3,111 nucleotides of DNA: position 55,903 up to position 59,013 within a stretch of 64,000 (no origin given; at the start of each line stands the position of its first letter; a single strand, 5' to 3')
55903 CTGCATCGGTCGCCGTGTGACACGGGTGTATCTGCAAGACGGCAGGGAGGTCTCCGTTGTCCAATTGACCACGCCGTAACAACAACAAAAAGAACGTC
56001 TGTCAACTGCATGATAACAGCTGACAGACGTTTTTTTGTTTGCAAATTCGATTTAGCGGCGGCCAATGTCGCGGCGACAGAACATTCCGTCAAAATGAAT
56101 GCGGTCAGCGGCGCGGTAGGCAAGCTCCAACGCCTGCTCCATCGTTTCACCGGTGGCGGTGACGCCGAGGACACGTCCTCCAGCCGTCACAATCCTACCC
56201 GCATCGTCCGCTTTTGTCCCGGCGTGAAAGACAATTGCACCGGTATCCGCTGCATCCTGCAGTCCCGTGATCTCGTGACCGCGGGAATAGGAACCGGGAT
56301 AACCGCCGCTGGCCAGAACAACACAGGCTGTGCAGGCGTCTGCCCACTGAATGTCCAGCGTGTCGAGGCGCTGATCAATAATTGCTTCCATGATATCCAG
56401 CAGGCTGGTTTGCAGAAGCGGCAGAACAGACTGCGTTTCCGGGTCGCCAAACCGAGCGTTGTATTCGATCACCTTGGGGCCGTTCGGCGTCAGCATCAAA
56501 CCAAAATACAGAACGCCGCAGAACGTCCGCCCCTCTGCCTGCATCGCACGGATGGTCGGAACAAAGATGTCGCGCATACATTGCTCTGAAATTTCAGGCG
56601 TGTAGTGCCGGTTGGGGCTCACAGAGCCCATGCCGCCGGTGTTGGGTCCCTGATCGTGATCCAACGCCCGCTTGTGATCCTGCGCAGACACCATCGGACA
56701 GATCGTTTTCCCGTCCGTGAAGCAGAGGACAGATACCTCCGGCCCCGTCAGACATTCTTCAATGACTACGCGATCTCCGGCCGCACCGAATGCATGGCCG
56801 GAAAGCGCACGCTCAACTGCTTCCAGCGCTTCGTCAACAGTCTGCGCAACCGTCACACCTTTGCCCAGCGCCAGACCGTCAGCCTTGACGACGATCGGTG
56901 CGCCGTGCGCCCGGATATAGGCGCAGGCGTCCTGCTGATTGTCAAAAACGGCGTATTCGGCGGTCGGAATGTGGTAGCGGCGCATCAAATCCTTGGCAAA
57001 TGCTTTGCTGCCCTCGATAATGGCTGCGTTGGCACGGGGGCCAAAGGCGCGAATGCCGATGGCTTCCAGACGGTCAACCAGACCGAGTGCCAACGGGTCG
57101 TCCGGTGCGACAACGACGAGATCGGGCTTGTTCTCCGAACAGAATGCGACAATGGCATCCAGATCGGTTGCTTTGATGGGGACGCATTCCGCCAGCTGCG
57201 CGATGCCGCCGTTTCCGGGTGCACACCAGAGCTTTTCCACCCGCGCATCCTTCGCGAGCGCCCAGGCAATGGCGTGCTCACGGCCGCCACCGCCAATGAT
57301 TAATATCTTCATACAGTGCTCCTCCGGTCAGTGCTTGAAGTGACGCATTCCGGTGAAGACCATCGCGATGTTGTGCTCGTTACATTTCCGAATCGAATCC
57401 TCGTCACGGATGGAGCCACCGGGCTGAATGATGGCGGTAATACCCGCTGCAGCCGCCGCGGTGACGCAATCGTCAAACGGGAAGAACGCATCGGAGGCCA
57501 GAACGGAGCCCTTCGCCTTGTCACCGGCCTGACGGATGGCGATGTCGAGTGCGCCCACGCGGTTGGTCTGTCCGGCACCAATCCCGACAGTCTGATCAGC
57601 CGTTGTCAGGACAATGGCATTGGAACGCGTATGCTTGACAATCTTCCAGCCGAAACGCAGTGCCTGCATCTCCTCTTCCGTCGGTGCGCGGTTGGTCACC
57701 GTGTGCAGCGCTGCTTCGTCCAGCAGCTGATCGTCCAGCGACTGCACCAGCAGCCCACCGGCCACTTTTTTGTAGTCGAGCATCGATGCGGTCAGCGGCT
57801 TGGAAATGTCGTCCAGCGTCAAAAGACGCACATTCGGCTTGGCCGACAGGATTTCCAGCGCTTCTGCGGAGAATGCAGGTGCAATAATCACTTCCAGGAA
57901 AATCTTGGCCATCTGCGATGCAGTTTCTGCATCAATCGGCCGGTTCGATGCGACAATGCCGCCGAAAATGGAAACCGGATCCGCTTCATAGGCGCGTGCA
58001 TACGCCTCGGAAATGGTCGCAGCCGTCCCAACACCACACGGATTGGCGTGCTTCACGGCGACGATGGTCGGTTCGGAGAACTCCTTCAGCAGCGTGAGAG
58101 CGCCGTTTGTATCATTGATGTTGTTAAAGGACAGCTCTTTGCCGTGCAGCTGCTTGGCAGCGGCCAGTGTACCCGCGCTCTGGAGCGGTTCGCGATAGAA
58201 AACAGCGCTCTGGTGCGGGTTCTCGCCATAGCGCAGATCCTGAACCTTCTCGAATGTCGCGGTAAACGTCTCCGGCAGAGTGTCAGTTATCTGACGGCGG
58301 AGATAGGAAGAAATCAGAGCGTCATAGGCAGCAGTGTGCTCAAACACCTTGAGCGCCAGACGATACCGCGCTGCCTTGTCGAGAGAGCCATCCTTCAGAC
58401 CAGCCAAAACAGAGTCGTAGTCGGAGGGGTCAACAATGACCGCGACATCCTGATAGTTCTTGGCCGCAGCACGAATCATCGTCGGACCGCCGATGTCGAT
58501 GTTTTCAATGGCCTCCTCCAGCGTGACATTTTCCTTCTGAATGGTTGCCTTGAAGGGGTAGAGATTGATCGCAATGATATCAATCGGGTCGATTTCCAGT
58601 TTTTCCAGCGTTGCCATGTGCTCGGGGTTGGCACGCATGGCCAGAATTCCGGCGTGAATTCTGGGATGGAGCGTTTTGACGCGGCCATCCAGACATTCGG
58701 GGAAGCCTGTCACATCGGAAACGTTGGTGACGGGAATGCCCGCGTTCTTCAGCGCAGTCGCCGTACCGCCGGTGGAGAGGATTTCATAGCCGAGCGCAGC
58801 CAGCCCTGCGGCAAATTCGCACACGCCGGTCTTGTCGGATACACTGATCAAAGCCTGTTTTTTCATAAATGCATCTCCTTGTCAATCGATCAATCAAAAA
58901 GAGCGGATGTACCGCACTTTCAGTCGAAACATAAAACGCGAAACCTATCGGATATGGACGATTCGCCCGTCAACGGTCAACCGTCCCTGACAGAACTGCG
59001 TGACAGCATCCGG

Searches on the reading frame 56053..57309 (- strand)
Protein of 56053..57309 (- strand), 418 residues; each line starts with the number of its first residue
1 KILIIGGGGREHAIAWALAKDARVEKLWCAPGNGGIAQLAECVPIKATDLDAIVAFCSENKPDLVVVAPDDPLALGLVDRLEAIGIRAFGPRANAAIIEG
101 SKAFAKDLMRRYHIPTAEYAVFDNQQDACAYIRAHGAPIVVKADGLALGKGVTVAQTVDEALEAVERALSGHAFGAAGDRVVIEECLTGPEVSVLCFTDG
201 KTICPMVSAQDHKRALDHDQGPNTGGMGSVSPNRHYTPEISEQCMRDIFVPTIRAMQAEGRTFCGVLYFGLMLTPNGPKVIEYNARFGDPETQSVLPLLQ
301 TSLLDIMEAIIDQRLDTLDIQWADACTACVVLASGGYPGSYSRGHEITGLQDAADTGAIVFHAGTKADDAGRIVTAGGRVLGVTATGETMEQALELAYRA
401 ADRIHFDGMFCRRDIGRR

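Call 54: search_protein_families(library=pfam, proteins=[window:56053-57309:-], max_evalue=0.00001)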
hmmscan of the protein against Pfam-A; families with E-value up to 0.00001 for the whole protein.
window:56053-57309:- (418 aa): 4 families
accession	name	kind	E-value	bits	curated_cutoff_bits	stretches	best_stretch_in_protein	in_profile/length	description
PF01071.24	GARS_A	-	1.1e-78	264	27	1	100-292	1-194/194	Phosphoribosylglycinamide synthetase, ATP-grasp (A) domain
PF02844.21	GARS_N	-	5.5e-37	127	29.5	1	1-99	2-100/100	Phosphoribosylglycinamide synthetase, N domain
PF02843.22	GARS_C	-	2.4e-34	118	34.8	1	328-418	2-92/92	Phosphoribosylglycinamide synthetase, C domain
PF02786.22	CPSase_L_D2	-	7.6e-08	32.6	19.8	1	103-286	3-179/211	Carbamoyl-phosphate synthase L chain, ATP binding domain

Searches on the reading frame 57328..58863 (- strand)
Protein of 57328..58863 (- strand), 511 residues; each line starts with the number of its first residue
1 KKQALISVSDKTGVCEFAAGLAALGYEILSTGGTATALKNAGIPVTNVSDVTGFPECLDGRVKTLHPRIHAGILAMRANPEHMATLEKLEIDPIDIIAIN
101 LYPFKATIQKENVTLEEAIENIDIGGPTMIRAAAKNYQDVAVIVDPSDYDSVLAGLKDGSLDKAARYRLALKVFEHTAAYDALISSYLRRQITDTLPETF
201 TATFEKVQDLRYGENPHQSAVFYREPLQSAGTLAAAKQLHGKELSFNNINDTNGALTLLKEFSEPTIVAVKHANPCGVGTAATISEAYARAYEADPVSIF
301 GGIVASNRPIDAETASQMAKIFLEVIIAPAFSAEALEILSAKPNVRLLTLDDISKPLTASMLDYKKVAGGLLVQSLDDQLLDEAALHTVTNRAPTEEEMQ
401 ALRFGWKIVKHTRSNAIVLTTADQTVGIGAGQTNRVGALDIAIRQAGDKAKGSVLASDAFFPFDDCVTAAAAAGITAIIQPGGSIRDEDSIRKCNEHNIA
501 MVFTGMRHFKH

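Call 54: search_protein_families(library=pfam, proteins=[window:57328-58863:-], max_evalue=0.00001)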
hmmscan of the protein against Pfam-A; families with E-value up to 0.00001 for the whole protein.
window:57328-58863:- (511 aa): 2 families
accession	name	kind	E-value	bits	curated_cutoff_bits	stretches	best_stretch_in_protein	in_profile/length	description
PF01808.24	AICARFT_IMPCHas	-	5e-125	417.5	25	1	133-445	1-311/311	AICARFT/IMPCHase bienzyme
PF02142.27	MGS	-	4.7e-25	88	24.1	1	14-128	2-94/94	MGS-like domain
